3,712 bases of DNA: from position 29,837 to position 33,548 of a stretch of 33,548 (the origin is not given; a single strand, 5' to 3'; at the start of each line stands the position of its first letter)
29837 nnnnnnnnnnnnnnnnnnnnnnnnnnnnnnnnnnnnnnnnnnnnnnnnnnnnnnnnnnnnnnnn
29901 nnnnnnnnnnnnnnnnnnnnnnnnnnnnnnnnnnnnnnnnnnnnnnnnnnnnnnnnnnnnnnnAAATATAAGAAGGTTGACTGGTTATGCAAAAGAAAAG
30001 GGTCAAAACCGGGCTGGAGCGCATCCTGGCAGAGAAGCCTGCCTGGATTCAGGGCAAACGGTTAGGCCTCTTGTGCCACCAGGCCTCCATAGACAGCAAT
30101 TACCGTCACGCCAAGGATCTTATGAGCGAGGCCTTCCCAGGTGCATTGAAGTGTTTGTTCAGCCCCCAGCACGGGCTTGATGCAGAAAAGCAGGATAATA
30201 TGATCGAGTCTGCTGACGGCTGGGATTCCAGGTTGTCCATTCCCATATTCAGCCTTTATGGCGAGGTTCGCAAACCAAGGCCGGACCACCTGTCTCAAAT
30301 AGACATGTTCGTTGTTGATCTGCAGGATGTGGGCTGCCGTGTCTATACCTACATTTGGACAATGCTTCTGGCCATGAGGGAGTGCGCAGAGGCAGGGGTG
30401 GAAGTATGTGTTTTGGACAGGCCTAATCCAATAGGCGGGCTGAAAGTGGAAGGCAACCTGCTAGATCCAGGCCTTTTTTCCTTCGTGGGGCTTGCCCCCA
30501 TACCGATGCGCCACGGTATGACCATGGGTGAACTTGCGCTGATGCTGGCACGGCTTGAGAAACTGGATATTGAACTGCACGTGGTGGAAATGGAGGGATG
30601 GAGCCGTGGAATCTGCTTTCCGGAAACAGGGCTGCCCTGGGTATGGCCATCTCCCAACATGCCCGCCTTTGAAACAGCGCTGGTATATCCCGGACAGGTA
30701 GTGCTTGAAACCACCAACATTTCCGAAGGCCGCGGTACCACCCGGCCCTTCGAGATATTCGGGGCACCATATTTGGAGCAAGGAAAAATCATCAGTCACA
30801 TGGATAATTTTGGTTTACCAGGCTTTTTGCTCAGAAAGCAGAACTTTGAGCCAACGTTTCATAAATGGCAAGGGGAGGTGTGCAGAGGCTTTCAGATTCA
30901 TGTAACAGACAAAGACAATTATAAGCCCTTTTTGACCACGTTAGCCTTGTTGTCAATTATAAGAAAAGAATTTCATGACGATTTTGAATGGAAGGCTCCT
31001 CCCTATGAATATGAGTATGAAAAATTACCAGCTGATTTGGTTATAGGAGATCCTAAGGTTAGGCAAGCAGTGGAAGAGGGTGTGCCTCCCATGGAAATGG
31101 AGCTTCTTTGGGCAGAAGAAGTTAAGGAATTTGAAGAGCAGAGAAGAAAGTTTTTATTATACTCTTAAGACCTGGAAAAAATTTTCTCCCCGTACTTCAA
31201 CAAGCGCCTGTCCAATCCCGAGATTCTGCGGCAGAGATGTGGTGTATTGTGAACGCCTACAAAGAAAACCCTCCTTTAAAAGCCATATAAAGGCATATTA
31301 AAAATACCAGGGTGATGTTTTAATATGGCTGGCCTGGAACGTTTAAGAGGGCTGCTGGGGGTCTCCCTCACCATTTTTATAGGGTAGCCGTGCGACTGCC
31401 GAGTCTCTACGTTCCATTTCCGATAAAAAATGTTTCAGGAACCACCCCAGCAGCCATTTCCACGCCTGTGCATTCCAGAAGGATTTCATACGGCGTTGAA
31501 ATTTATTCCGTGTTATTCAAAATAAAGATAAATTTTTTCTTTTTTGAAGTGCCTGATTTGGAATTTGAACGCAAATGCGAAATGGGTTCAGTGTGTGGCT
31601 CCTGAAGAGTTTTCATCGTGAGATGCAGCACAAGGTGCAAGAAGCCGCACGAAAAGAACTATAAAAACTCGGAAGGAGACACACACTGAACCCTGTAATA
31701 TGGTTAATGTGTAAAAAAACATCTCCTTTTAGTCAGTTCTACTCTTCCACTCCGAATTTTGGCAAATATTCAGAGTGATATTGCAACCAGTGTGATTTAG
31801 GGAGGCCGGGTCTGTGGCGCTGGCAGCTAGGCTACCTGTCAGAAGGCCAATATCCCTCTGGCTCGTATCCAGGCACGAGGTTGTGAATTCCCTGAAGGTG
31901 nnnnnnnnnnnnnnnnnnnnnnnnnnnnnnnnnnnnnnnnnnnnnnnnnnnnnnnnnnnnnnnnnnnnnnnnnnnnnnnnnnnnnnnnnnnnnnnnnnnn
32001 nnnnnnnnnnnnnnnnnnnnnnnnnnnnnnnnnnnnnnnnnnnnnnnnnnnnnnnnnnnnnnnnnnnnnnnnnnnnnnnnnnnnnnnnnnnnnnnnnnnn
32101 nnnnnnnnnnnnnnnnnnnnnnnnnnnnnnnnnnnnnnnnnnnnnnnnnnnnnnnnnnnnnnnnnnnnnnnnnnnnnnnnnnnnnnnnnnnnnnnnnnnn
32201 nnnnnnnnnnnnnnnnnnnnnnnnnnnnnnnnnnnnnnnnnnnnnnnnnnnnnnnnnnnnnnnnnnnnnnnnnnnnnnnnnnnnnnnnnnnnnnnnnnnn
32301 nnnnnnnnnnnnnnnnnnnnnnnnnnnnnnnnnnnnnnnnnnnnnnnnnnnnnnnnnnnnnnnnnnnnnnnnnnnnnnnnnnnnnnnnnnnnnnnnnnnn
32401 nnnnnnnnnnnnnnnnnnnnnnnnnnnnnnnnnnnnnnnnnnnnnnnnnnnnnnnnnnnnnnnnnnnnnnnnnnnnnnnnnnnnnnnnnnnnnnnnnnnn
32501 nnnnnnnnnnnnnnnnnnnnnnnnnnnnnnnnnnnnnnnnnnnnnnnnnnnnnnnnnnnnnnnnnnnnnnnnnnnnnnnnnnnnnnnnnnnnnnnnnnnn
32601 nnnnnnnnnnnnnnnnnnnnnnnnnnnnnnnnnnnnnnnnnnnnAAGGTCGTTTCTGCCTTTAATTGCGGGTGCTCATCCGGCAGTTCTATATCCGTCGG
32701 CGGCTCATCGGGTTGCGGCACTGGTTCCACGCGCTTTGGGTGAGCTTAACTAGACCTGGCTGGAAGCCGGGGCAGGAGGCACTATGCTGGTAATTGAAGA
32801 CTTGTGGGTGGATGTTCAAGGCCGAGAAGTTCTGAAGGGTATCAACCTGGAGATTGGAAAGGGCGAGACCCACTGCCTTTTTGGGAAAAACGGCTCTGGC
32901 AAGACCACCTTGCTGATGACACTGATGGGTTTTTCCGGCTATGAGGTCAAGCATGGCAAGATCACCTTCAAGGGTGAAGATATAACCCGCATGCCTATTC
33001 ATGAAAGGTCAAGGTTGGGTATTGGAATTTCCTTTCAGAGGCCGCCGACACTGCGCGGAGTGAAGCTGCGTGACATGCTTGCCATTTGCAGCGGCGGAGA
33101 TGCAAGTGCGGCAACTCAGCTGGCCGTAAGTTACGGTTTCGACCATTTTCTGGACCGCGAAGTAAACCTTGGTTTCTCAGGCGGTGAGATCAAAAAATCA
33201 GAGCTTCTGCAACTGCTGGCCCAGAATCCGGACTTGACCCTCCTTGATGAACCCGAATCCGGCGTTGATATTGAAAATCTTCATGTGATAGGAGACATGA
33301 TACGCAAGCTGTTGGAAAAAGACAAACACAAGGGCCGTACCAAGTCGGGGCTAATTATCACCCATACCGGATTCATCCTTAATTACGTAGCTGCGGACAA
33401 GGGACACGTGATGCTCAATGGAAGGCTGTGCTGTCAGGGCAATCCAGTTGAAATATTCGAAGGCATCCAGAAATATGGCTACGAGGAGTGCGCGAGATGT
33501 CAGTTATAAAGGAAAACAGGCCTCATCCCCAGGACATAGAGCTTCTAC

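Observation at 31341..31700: The diverged third copy shows compensatory base-pair changes in both basal helices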

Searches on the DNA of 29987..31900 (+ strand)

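Call 8: search_rna_families(source=window, start=31100, end=31900, threshold=evalue, max_evalue=10, show_alignments=3)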
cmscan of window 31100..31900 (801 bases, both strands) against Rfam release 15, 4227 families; matches with E-value up to 10: 4.
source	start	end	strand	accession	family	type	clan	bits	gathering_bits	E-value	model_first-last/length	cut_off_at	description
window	31434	31605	-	RF04174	MIR4208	Gene; miRNA;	-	23.3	140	0.52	1-191/191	no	MIR4208 microRNA precursor family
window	31580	31658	+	RF00579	SNORD90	Gene; snRNA; snoRNA; CD-box;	-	20.2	41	1.9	1-111/111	no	Small nucleolar RNA SNORD90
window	31605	31670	-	RF03566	mir-4875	Gene; miRNA;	-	19.4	90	0.54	1-73/73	no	mir-4875 microRNA precursor family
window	31588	31690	-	RF03654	MIR4239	Gene; miRNA;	-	15.8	100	4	1-120/120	no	MIR4239 microRNA precursor family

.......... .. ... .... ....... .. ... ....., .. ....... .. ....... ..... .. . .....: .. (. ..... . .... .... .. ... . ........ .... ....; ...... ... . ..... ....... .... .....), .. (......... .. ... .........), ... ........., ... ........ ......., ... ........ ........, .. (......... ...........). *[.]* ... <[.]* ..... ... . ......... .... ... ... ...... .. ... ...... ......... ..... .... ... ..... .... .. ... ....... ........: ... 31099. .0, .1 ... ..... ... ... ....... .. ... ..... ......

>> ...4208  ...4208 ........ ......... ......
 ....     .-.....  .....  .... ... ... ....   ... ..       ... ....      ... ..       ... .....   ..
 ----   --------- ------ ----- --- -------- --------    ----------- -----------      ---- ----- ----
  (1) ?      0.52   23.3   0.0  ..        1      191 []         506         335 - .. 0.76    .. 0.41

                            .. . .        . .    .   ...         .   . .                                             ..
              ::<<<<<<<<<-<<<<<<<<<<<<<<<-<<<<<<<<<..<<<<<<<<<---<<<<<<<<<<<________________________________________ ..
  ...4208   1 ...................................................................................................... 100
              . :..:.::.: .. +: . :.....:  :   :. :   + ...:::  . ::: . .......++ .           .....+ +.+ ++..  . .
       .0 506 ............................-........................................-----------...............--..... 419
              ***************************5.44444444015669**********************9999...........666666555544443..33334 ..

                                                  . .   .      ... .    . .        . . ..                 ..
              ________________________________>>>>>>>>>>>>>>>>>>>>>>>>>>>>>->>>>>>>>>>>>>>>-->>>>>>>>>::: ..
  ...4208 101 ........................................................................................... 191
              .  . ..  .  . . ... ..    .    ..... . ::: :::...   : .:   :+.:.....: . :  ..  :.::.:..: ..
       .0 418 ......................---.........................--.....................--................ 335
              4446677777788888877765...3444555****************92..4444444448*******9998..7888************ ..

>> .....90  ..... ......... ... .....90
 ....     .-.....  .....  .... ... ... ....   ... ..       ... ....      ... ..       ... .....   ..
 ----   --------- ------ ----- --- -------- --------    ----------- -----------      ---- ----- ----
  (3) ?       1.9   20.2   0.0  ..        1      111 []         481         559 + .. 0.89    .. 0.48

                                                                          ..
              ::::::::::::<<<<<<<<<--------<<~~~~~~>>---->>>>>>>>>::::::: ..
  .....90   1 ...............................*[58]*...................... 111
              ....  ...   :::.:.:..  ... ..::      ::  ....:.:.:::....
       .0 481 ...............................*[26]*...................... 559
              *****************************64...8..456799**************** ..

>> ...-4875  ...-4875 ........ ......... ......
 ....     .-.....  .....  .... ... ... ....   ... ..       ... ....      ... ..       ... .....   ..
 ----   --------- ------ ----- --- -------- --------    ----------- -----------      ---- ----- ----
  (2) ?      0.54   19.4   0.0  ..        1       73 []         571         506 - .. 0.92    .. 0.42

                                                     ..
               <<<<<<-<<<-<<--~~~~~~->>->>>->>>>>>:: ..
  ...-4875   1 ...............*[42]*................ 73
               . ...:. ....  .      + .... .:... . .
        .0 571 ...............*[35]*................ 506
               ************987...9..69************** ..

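Call 57: search_rna_families(source=L015, start=8660, end=9300, threshold=evalue, max_evalue=1)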
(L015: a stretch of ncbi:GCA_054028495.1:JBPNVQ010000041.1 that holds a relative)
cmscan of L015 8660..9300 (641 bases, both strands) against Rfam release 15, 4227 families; matches with E-value up to 1: 0.
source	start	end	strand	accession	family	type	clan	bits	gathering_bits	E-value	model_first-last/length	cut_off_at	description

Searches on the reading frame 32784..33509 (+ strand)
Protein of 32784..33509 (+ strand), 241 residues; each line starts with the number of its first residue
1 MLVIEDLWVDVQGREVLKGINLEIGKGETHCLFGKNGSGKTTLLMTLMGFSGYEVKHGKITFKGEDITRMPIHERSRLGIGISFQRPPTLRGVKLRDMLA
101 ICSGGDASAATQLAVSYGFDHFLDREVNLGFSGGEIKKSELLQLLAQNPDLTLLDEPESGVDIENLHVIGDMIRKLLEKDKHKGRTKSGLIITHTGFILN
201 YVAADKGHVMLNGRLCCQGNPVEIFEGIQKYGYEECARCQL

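Call 9: search_protein_families(library=pfam, proteins=[window:32784-33509:+])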
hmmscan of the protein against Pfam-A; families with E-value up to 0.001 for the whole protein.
window:32784-33509:+ (241 aa): 3 families
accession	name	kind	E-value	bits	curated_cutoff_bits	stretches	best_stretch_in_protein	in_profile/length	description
PF00005.33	ABC_tran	-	2.4e-23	83.7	25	1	17-157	1-135/137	ABC transporter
PF13304.12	AAA_21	-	2.9e-08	34.6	27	0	30-48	2-20/304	AAA domain, putative AbiEii toxin, Type IV TA system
PF13175.12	AAA_15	-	0.00066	19.8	32.1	0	29-70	25-68/374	AAA ATPase domain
